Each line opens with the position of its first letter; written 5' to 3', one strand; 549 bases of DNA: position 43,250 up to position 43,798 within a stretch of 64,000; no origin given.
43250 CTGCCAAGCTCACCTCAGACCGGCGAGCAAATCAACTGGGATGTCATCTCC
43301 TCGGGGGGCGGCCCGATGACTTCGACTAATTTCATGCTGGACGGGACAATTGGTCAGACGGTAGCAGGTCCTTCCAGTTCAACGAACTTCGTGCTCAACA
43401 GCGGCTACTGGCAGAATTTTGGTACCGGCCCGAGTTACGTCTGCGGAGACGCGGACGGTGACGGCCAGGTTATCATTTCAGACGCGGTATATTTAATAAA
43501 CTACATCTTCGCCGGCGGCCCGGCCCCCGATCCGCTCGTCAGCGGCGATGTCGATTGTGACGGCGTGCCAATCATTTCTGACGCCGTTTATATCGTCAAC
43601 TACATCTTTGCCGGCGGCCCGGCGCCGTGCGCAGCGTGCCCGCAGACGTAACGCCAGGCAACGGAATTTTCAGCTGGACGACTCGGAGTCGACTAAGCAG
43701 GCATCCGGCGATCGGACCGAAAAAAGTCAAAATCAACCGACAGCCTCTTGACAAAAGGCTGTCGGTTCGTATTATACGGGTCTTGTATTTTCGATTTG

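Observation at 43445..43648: Recurrent C-terminal twin dockerin-like module with a conserved Cys pair in the second repeat (four proteins)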

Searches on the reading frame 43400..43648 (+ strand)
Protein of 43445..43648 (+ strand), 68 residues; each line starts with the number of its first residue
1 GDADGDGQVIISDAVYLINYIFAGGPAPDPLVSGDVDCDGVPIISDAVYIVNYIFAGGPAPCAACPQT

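Call 12: search_protein_families(library=pfam, proteins=[window:43445-43648:+], max_evalue=1)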
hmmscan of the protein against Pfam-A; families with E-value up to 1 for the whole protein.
seq(68 aa): 2 families
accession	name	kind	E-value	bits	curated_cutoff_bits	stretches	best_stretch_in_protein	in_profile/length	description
PF00404.24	Dockerin_1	-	5.6e-06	26.9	22.9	1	1-54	2-56/57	Dockerin type I domain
PF17121.11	zf-C3HC4_5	-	0.07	13.5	27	0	51-63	34-46/51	Zinc finger, C3HC4 type (RING finger)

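Call 13: search_protein_families(library=ncbifam, proteins=[window:43445-43648:+], max_evalue=1)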
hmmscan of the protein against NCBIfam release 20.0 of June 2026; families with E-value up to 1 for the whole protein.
seq(68 aa): 1 family
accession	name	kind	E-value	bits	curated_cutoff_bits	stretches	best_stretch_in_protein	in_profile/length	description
NF004749.0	PRK06080.1-1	equivalog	0.47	9.5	277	0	47-66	137-156/311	1,4-dihydroxy-2-naphthoate polyprenyltransferase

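Call 17: find_homologous_proteins(query=A1, max_evalue=0.001)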
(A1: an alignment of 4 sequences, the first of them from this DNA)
Query A1 (4 sequences) (68 aa, profile of the alignment): 432 proteins with E <= 0.001 among 976 candidates; the best 120 are listed.
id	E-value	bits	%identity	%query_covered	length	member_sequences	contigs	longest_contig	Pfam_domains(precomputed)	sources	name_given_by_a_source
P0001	7.1e-31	124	60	91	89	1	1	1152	-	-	-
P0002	4.6e-29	118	73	97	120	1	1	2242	PF00404.25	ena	-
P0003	2.4e-28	116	74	97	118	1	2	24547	PF00404.25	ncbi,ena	ncbi:MAG: dockerin type I domain-containing protein [Candidatus Zixiibacteriota bacterium]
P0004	4.1e-28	115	71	91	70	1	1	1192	PF00404.25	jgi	jgi:hypothetical protein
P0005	1.3e-27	113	74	97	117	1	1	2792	PF00404.25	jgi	jgi:hypothetical protein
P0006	2.0e-27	113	74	96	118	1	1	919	-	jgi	jgi:hypothetical protein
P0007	3.2e-27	112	75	90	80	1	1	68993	PF00404.25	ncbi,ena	-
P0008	4.5e-27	112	74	96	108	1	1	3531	PF00404.25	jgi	jgi:hypothetical protein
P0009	6.6e-27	111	68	97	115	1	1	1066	PF00404.25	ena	-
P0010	1.1e-26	110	59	75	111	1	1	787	PF00404.25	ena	-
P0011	1.5e-26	110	69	96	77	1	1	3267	PF00404.25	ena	-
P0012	1.7e-26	110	74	97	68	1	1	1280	PF00404.25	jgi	jgi:hypothetical protein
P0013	2.6e-26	109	73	97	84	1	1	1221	PF00404.25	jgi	-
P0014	3.9e-26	109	77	96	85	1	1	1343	PF00404.25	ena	-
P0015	4.0e-26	108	67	97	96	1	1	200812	PF00404.25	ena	-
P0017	7.8e-26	108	76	91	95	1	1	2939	PF00404.25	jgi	jgi:hypothetical protein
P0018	1.3e-25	107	69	96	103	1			PF00404.25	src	-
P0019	1.6e-25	107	52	91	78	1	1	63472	PF00404.25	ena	-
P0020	2.3e-25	106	71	91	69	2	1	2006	PF00404.25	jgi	jgi:hypothetical protein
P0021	2.4e-25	106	65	96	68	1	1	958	PF00404.25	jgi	jgi:hypothetical protein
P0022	3.4e-25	105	60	91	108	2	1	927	PF00404.25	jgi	-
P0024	7.4e-25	104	71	97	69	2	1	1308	PF00404.25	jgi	jgi:hypothetical protein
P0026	8.0e-25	104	63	96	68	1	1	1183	PF00404.25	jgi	jgi:hypothetical protein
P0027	8.2e-25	104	71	91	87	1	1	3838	PF00404.25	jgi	jgi:hypothetical protein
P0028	8.7e-25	104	68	96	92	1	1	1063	PF00404.25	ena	-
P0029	1.0e-24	104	56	90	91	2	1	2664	PF00404.25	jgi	jgi:hypothetical protein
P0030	1.3e-24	104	65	97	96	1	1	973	PF00404.25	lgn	-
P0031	1.8e-24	103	66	96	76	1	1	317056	PF00404.25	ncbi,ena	-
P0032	2.6e-24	103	73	97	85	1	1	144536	PF00404.25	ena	-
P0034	2.9e-24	103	63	91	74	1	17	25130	PF00404.25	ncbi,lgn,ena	-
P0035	3.0e-24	102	66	90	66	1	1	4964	PF00404.25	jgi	jgi:hypothetical protein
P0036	3.1e-24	102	65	91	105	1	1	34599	PF00404.25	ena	-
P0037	3.2e-24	102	70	97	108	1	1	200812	PF00404.25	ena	-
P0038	4.1e-24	102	68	96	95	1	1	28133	PF00404.25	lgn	-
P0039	4.3e-24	102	63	91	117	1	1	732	PF00404.25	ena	-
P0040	5.4e-24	102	70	97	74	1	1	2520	PF00404.25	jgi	jgi:hypothetical protein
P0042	1.0e-23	101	64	97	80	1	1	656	PF00404.25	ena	-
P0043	1.1e-23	101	66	91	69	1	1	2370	PF00404.25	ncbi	ncbi:MAG: dockerin type I domain-containing protein, partial [Candidatus Zixiibacteriota bacterium]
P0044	1.1e-23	101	61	91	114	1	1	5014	PF00404.25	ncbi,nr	ncbi:MAG: dockerin type I repeat-containing protein, partial [candidate division Zixibacteria bacter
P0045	1.2e-23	101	62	90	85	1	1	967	PF00404.25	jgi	jgi:iron complex transport system substrate-binding protein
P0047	1.4e-23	100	65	97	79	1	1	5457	PF00404.25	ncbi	-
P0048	1.4e-23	100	74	91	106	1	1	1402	PF00404.25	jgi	jgi:hypothetical protein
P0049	1.5e-23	100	65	96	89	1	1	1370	PF00404.25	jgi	jgi:hypothetical protein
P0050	1.6e-23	100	66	91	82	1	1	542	PF00404.25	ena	-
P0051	1.8e-23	100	66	91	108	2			PF00404.25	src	-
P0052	1.8e-23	100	66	96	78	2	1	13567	PF00404.25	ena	-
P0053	2.1e-23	100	68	91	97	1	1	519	PF00404.25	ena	-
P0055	2.8e-23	99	72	85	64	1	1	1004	PF00404.25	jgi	jgi:hypothetical protein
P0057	2.9e-23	99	64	90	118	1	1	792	PF00404.25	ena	-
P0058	3.8e-23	99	65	96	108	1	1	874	PF00404.25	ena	-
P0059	4.0e-23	99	65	93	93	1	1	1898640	PF00404.25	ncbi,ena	-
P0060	4.6e-23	99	62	97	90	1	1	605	PF00404.25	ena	-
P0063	5.6e-23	98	61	97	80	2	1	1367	PF00404.25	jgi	jgi:hypothetical protein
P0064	5.8e-23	98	68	91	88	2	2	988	PF00404.25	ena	-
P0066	7.2e-23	98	63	91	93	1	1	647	PF00404.25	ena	-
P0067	7.9e-23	98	65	91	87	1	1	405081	PF00404.25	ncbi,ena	-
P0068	8.7e-23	98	44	91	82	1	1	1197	PF00404.25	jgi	jgi:hypothetical protein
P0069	9.5e-23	98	63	96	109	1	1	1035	PF00404.25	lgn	-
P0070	9.7e-23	98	61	91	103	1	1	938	PF00404.25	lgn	-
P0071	1.1e-22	98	44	91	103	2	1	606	PF00404.25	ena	-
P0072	1.1e-22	97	73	97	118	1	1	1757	PF00404.25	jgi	jgi:hypothetical protein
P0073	1.9e-22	97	65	91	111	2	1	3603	PF00404.25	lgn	-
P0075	2.2e-22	96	63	91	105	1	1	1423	PF00404.25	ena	-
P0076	2.3e-22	96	61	90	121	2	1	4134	PF00404.25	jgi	-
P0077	2.4e-22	96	71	97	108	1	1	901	PF00404.25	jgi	jgi:hypothetical protein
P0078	2.5e-22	96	65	91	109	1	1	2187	PF00404.25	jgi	-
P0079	2.7e-22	96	58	97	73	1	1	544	PF00404.25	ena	-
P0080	2.8e-22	96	62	90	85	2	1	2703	PF00404.25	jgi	jgi:hypothetical protein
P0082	3.0e-22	96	66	90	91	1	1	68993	PF00404.25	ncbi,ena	-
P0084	3.7e-22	96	58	96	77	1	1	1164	PF00404.25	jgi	-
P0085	3.8e-22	96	62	97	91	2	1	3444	PF00404.25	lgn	-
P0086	4.0e-22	96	56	91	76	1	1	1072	PF00404.25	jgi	jgi:cyclopropane fatty-acyl-phospholipid synthase-like methyltransferase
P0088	4.2e-22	96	61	90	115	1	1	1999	PF00404.25,PF07593.19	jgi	jgi:hypothetical protein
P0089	4.6e-22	95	57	90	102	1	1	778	PF00404.25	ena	-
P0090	4.8e-22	95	55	91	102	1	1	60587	PF00404.25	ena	-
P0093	5.6e-22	95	67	97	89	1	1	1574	PF00404.25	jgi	jgi:hypothetical protein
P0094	5.6e-22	95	65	97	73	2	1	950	PF00404.25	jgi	jgi:hypothetical protein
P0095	6.1e-22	95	61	97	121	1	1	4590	PF00404.25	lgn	-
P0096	7.0e-22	95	64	97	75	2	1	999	PF00404.25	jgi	jgi:hypothetical protein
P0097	7.0e-22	95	67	97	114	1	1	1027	PF00404.25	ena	-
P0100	7.8e-22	95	63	96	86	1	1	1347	PF00404.25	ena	-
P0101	8.1e-22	95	59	93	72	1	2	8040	PF00404.25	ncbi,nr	ncbi:MAG: hypothetical protein KAT85_10235, partial [candidate division Zixibacteria bacterium]|nr:h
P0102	8.2e-22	95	63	91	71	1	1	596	PF00404.25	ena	-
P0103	8.9e-22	95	66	90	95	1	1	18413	PF00404.25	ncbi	ncbi:MAG: dockerin type I repeat-containing protein [Candidatus Zixiibacteriota bacterium]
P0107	1.4e-21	94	62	90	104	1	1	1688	PF00404.25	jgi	jgi:hypothetical protein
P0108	1.5e-21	94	65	97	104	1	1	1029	PF00404.25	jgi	jgi:hypothetical protein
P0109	1.5e-21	94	63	96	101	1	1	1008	PF00404.25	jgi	jgi:hypothetical protein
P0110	2.0e-21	93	59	97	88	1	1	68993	PF00404.25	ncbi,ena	-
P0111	2.0e-21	93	59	87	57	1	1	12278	PF00404.25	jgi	-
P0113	2.3e-21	93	58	97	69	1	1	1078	PF00404.25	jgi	jgi:hypothetical protein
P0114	2.3e-21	93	68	91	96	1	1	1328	PF00404.25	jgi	jgi:hypothetical protein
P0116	2.5e-21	93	60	91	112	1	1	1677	PF00404.25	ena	-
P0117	2.6e-21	93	64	90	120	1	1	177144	PF00404.25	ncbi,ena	-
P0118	2.7e-21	93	55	82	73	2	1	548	PF00404.25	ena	-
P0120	3.0e-21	93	60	99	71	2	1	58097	PF00404.25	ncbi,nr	ncbi:MAG: hypothetical protein KAR42_12720 [candidate division Zixibacteria bacterium]|nr:hypothetic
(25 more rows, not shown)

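Call 20: search_protein_representatives(alignment_id=A1)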
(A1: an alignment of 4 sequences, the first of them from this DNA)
Query: 4 sequences, 64 profile positions. Proteins with E-value up to 0.001 (for the whole library): 33089; up to 1e-10: 10464; up to 1e-30: 93. The best 150 are listed.
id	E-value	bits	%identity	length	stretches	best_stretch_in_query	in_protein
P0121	2.4e-123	418.3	-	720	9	1-62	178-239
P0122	2.0e-109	373.7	-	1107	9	1-57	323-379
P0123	8.3e-105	358.9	-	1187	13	1-60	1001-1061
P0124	3.7e-94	324.8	-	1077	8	1-56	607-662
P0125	1.9e-85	296.9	-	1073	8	2-54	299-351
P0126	7.8e-80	278.9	-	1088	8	1-52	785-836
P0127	3.9e-77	270.2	-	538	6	1-63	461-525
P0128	6.9e-75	263.0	-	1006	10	1-62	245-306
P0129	1.1e-72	256.0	-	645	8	1-62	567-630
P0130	1.2e-66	236.6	-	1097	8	2-54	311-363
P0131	2.3e-62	222.9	-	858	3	1-62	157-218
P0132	3.2e-59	212.9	-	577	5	1-62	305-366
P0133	1.8e-57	207.3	-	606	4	1-62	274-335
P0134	7.8e-55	198.8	-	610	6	1-62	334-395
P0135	3.8e-54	196.6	-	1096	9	1-59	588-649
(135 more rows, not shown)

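Call 31: search_solved_structures(query=A1, max_evalue=1, show_alignments=4)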
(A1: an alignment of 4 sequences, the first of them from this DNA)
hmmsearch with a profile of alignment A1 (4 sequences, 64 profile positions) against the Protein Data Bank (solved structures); distinct sequences matched with E-value up to 1: 14.
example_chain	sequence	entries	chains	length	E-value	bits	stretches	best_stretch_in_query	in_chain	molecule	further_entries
4uyq_B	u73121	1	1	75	2e-05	27.6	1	1-56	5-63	Cellulosomal scaffoldin adaptor protein B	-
4uyp_B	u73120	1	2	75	3e-05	27.1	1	1-56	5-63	Cellulosomal scaffoldin adaptor protein B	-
5nrk_B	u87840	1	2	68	0.00046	23.3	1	1-55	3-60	DocCel5: Type I dockerin repeat domain from A. cellulolyticus family 5 endoglucanase WP_01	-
4dh2_B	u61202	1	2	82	0.00047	23.3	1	1-55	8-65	Dockerin type 1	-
5nrm_B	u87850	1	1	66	0.00061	22.9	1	1-56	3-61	DocCel5: Type I dockerin repeat domain from A. cellulolyticus family 5 endoglucanase WP_01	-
3ul4_B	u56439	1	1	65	0.001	22.2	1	1-56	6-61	Cellulosome enzyme, dockerin type I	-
8x3a_A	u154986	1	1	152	0.0076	19.4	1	1-56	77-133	Serine protease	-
8x39_A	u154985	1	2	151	0.0076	19.4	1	1-56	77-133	Serine protease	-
9qf9_A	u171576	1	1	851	0.013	18.7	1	1-54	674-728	Ruminococcus bromii Amy16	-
5m2o_B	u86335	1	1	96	0.02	18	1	34-52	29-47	Group I Dockerin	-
5m2s_B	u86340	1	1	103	0.024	17.8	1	33-52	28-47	Doc8: Type I dockerin repeat domain from family 9 glycoside hydrolase WP_009982745[Ruminoc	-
5lxv_B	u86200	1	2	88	0.03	17.5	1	1-56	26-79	Carbohydrate-binding protein WP_009985128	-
5n5p_B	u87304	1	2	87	0.043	17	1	33-51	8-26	Putative cellulosomal scaffoldin protein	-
3pg0_A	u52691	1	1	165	0.079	16.1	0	5-26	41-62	ThreeFoil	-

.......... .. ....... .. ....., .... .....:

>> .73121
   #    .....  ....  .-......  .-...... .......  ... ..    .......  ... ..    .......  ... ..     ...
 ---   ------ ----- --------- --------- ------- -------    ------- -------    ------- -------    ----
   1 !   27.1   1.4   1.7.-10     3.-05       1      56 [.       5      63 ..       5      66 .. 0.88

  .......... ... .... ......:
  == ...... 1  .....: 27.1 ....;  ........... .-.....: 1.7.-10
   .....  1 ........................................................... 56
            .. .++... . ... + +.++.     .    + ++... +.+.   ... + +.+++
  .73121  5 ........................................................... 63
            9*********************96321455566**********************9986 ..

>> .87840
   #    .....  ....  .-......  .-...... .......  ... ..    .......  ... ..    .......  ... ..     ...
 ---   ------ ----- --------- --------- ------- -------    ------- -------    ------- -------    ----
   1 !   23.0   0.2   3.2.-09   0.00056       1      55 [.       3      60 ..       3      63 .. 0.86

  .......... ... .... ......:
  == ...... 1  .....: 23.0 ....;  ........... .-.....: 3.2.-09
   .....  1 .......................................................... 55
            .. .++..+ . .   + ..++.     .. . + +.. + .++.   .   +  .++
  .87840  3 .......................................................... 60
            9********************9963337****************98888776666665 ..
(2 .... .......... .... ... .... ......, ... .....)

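Call 39: predict_structure(alignment_id=A2)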
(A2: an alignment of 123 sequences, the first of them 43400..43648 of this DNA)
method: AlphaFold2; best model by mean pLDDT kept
length: 83 residues; sequences in the alignment: 123
mean_pLDDT: 88.0   pTM: 0.78
mean pLDDT of the five models: 88.0, 87.9, 87.7, 87.3, 86.0
residues with pLDDT >= 90: 65; 70-90: 5; 50-70: 8; < 50: 5
segments of 3 or more residues with pLDDT < 50: none
pLDDT, mean of each block of 10 residues (from residue 1): 49 89 97 97 94 95 97 92 67
secondary structure, 60 per line:
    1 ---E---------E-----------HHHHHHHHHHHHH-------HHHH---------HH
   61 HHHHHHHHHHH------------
elements in order: H26-38 H46-49 H59-71

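Call 41: find_related_loci(query=A1, collection=genome_contigs, flank=3000)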
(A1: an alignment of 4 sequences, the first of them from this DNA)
Query A1 (68 aa) in genome_contigs; peptide patterns used: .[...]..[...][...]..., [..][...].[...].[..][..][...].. (x = any residue, [..] = any of these).
582 stretches matched a pattern (row limit reached: there are more); 573 encode a relative of the query (tblastn E <= 1e-3); the best 80 are kept; 80 distinct loci.
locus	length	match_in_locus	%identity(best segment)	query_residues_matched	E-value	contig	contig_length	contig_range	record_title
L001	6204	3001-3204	77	1-66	8e-33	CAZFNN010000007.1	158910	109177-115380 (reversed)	MAG TPA_asm: uncultured Ignavibacteria bacterium isolate SRP323723_co1_126 genome assembly, contig: NODE_75_length_15891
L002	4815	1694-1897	77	1-66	2e-31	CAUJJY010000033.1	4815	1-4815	MAG: candidate division Zixibacteria bacterium isolate KLAP179 genome assembly, contig: KLAP179_598038, whole genome sho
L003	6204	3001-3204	74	1-66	1e-30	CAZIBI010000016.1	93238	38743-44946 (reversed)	MAG TPA_asm: uncultured Ignavibacteria bacterium isolate binchicken_co199_86 genome assembly, contig: NODE_323_length_93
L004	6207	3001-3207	77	1-66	3e-30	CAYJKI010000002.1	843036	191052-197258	MAG TPA_asm: uncultured Ignavibacteria bacterium isolate ERP124720_co1_89 genome assembly, contig: NODE_8_length_843036_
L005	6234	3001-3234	77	1-66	3e-30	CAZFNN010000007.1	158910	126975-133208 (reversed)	MAG TPA_asm: uncultured Ignavibacteria bacterium isolate SRP323723_co1_126 genome assembly, contig: NODE_75_length_15891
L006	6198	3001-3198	76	1-66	5e-30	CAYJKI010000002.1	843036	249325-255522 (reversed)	MAG TPA_asm: uncultured Ignavibacteria bacterium isolate ERP124720_co1_89 genome assembly, contig: NODE_8_length_843036_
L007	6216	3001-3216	74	1-66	8e-30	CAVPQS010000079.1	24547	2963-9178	MAG: uncultured bacterium isolate MFD10097.bin.1.9 genome assembly, contig: contig_6209, whole genome shotgun sequence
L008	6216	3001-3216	79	1-66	1e-29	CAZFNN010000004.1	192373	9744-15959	MAG TPA_asm: uncultured Ignavibacteria bacterium isolate SRP323723_co1_126 genome assembly, contig: NODE_46_length_19237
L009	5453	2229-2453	72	1-68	1e-29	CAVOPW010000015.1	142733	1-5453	MAG: uncultured bacterium isolate MFD00032.bin.2.168 genome assembly, contig: contig_49603, whole genome shotgun sequenc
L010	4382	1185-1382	76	1-66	1e-29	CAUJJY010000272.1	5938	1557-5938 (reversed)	MAG: candidate division Zixibacteria bacterium isolate KLAP179 genome assembly, contig: KLAP179_334032, whole genome sho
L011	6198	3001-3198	74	1-66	2e-29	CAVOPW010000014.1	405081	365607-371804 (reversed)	MAG: uncultured bacterium isolate MFD00032.bin.2.168 genome assembly, contig: contig_48370, whole genome shotgun sequenc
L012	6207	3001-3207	74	1-66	5e-29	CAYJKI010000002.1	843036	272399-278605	MAG TPA_asm: uncultured Ignavibacteria bacterium isolate ERP124720_co1_89 genome assembly, contig: NODE_8_length_843036_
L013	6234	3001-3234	74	1-66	4e-29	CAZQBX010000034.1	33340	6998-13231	MAG TPA_asm: uncultured Ignavibacteria bacterium isolate binchicken_co16_313 genome assembly, contig: NODE_2182_length_3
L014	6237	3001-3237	77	1-66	4e-29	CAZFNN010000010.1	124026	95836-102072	MAG TPA_asm: uncultured Ignavibacteria bacterium isolate SRP323723_co1_126 genome assembly, contig: NODE_124_length_1240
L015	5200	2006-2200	77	1-65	7e-29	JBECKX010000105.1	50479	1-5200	MAG: Candidatus Zixiibacteriota bacterium isolate ETDI71 k127_1177755, whole genome shotgun sequence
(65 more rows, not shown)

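Call 42: fold_search(model_id=the predicted structure, library=pdb)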
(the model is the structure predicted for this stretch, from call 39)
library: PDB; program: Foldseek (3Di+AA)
matches with E <= 10: 36; with E <= 0.001: 0
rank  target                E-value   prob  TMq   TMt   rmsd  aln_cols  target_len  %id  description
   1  4uyp_B                5.5e-03  1.00  0.66  0.75   1.5        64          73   30  High resolution structure of the third cohesin ScaC in complex with the ScaB dockerin with a mutation in the N-termina (released 2015-04-15)
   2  4uyq_B                6.3e-03  1.00  0.71  0.79   2.0        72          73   26  High resolution structure of the third cohesin ScaC in complex with the ScaB dockerin with a mutation in the C-termina (released 2015-04-15)
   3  8x3a_MODEL_1_A        2.5e-02  1.00  0.64  0.37   1.8        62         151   29  Solution NMR structure of cellulosomal double-dockerin module of Clo1313_0689 from Clostridium thermocellum (released 2024-04-03)
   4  4fl4_A                3.2e-02  1.00  0.65  0.77   2.0        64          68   25  Scaffoldin conformation and dynamics revealed by a ternary complex from the Clostridium thermocellum cellulosome (released 2012-06-27)
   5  8x39_B                3.4e-02  0.99  0.57  0.37   3.1        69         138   30  Crystal structure of cellulosomal double-dockerin module of Clo1313_0689 from Clostridium thermocellum (released 2024-04-03)
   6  8x39_A                3.9e-02  1.00  0.67  0.42   2.3        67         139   28  Crystal structure of cellulosomal double-dockerin module of Clo1313_0689 from Clostridium thermocellum (released 2024-04-03)
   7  2mte_MODEL_1_A        4.7e-02  1.00  0.63  0.74   1.8        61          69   28  Solution structure of Doc48S (released 2014-10-15)
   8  4dh2_B                5.0e-02  1.00  0.63  0.72   2.0        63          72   36  Crystal structure of Coh-OlpC(Cthe_0452)-Doc435(Cthe_0435) complex: A novel type I Cohesin-Dockerin complex from Clost (released 2012-11-28)
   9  4fl4_J                5.6e-02  1.00  0.63  0.77   2.0        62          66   26  Scaffoldin conformation and dynamics revealed by a ternary complex from the Clostridium thermocellum cellulosome (released 2012-06-27)
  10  5lxv_B                6.0e-02  1.00  0.61  0.75   2.3        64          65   30  Crystal structure of Ruminococcus flavefaciens scaffoldin C cohesin in complex with a dockerin from an uncharacterized (released 2016-10-19)
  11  4dh2_D                6.8e-02  1.00  0.63  0.74   2.0        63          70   36  Crystal structure of Coh-OlpC(Cthe_0452)-Doc435(Cthe_0435) complex: A novel type I Cohesin-Dockerin complex from Clost (released 2012-11-28)
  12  4fl4_G                7.7e-02  1.00  0.66  0.80   1.6        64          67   23  Scaffoldin conformation and dynamics revealed by a ternary complex from the Clostridium thermocellum cellulosome (released 2012-06-27)
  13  2ccl_B                9.3e-02  1.00  0.59  0.77   1.5        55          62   25  THE S45A, T46A MUTANT OF THE TYPE I COHESIN-DOCKERIN COMPLEX FROM THE CELLULOSOME OF CLOSTRIDIUM THERMOCELLUM (released 2007-02-13)
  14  3ul4_B                9.3e-02  1.00  0.63  0.80   1.9        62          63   29  Crystal structure of Coh-OlpA(Cthe_3080)-Doc918(Cthe_0918) complex: A novel type I Cohesin-Dockerin complex from Clost (released 2012-11-28)
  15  2vn6_B                1.3e-01  0.99  0.60  0.76   2.3        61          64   28  The Clostridium cellulolyticum dockerin displays a dual binding mode for its cohesin partner (released 2008-05-13)
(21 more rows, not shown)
